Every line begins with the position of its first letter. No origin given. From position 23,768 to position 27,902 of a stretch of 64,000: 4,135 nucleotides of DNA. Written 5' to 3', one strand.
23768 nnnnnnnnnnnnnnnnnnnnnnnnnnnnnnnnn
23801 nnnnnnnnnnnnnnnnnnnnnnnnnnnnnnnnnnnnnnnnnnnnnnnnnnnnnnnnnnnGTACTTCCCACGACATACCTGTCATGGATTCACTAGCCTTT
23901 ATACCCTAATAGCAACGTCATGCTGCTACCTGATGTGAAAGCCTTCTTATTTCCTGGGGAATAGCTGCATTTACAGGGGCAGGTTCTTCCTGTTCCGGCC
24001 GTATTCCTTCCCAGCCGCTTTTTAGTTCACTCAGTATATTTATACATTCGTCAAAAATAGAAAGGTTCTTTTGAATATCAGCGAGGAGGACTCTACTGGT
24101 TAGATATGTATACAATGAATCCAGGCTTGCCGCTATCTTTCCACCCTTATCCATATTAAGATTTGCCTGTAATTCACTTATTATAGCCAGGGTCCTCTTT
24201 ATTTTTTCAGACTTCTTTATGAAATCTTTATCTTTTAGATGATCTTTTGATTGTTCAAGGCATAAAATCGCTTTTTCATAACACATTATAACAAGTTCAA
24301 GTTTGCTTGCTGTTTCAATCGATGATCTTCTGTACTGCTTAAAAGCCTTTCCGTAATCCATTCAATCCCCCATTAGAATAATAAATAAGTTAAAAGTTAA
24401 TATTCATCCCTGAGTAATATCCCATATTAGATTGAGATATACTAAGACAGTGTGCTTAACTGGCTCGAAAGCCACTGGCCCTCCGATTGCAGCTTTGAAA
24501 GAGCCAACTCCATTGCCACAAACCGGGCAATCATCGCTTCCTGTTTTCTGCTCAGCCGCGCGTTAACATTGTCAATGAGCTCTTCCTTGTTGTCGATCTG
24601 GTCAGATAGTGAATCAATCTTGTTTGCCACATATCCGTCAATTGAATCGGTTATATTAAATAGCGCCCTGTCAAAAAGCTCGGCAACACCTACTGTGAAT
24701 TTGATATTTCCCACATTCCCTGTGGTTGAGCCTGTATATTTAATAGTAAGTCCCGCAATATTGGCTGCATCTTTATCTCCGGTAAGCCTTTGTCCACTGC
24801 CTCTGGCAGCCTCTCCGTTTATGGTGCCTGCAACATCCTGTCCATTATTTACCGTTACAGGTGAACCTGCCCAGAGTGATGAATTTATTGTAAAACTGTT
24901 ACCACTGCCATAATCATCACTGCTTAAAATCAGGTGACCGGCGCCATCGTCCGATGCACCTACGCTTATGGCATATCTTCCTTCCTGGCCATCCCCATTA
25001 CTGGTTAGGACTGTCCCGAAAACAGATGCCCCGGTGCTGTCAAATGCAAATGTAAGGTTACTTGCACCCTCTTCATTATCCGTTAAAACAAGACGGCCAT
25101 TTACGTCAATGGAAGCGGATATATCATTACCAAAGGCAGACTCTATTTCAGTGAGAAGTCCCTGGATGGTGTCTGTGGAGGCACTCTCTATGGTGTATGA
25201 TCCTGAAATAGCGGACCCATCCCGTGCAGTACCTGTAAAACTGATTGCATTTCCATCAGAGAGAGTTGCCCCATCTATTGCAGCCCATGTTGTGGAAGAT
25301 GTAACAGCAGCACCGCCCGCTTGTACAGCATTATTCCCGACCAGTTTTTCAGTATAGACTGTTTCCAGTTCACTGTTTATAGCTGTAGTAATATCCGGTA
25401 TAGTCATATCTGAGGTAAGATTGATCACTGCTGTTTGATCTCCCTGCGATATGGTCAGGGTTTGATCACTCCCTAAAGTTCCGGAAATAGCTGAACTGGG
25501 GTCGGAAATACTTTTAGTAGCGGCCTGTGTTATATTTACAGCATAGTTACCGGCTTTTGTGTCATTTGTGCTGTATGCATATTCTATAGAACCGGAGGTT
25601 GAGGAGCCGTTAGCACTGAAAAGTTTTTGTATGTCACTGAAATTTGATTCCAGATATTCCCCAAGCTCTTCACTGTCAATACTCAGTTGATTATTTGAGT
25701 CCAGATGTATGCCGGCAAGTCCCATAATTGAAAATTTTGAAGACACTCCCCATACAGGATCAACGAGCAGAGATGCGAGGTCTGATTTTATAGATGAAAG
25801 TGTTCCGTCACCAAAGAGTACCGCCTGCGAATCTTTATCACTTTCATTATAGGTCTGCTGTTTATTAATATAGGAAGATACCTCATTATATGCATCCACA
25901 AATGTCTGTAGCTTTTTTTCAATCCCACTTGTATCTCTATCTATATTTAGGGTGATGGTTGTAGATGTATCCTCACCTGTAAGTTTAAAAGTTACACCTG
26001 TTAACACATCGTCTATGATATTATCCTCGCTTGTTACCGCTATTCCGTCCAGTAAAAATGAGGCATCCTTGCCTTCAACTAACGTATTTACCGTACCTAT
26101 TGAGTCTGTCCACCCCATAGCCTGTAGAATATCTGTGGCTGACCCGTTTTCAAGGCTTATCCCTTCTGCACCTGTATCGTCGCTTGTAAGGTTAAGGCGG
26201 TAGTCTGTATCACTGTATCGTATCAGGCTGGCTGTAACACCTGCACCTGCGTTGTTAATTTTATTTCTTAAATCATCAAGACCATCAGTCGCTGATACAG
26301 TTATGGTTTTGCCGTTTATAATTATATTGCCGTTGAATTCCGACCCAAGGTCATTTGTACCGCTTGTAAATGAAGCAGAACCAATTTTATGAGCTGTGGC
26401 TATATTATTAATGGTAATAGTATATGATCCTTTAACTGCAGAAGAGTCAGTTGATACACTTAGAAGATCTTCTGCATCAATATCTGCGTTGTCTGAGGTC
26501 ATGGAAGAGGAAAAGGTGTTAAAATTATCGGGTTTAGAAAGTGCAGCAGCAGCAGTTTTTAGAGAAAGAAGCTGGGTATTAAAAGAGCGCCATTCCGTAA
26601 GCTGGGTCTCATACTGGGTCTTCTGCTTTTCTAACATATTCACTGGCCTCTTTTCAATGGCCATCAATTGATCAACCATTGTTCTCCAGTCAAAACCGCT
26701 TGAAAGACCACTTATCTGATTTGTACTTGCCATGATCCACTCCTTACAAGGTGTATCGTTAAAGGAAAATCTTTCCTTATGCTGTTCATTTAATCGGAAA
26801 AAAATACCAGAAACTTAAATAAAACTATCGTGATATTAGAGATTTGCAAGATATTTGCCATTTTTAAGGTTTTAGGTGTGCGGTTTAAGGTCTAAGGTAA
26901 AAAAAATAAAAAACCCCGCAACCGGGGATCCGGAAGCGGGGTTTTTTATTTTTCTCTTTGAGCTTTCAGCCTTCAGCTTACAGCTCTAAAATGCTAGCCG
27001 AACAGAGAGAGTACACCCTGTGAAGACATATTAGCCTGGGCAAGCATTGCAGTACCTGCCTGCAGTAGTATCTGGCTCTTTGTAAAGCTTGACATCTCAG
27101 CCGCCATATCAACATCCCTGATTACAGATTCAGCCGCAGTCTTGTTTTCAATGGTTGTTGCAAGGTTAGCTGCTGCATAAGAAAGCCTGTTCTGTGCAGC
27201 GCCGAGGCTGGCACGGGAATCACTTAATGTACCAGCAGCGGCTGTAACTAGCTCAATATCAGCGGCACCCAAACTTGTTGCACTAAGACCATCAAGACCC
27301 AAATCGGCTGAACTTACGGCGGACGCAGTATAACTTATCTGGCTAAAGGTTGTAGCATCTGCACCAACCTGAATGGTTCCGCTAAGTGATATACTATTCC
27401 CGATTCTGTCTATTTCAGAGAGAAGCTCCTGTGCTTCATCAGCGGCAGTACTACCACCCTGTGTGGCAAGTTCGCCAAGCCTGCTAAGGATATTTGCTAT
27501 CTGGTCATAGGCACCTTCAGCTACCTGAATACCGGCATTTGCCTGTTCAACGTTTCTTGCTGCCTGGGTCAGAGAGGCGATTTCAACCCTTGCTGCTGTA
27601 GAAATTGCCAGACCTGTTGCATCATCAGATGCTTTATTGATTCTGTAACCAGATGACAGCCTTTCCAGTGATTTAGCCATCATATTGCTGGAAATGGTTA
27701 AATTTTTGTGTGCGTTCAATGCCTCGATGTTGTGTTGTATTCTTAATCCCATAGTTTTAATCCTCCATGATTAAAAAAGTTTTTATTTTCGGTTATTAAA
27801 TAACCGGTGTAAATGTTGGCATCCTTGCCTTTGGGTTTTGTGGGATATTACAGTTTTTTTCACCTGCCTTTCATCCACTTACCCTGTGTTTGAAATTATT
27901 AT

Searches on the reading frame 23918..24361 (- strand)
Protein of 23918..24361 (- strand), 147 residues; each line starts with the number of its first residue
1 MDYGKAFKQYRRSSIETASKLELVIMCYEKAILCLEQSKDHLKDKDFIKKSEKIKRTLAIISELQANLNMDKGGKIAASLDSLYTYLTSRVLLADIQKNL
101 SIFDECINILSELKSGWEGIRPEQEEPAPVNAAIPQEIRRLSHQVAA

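Call 42: search_protein_families(library=pfam, proteins=[window:23918-24361:-], max_evalue=0.00001)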
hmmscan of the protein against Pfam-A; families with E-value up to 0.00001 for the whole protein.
window:23918-24361:- (147 aa): 1 family
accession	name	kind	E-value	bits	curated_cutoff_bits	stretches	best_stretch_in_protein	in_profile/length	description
PF02561.19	FliS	-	3.3e-35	121.3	26.7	1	8-120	2-114/115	Flagellar protein FliS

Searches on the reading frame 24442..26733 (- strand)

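Call 9: search_protein_families(library=pfam, proteins=[window:24442-26733:-], max_evalue=0.001)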
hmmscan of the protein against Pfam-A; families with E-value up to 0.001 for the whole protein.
window:24442-26733:- (763 aa): 3 families
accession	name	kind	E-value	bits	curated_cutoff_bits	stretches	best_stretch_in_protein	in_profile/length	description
PF07195.17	FliD_C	-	2.8e-42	145.2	25.4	2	221-384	1-164/236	Flagellar hook-associated protein 2 C-terminus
PF02465.23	FliD_N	-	7.2e-26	91.1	24.8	1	12-115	1-97/97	Flagellar hook-associated protein 2 N-terminus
PF07196.18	Flagellin_IN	-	2.8e-10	40.6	22.7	1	140-186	12-55/55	Flagellin hook IN motif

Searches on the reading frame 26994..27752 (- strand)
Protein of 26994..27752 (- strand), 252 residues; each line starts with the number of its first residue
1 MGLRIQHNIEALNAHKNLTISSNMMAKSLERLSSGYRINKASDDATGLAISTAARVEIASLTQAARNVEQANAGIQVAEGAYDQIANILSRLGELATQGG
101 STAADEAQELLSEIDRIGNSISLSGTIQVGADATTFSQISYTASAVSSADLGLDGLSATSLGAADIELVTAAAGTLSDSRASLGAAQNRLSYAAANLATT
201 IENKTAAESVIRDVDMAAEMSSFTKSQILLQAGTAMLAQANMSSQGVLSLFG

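Call 9: search_protein_families(library=pfam, proteins=[window:26994-27752:-], max_evalue=0.001)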
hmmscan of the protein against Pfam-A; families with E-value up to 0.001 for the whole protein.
window:26994-27752:- (252 aa): 2 families
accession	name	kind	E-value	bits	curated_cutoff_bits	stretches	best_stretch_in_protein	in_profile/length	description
PF00669.25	Flagellin_N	-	1.2e-24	87.4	26.6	1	5-121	1-126/139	Bacterial flagellin N-terminal helical region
PF00700.27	Flagellin_C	-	2.9e-23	82.4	23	1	167-251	2-86/86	Bacterial flagellin C-terminal helical region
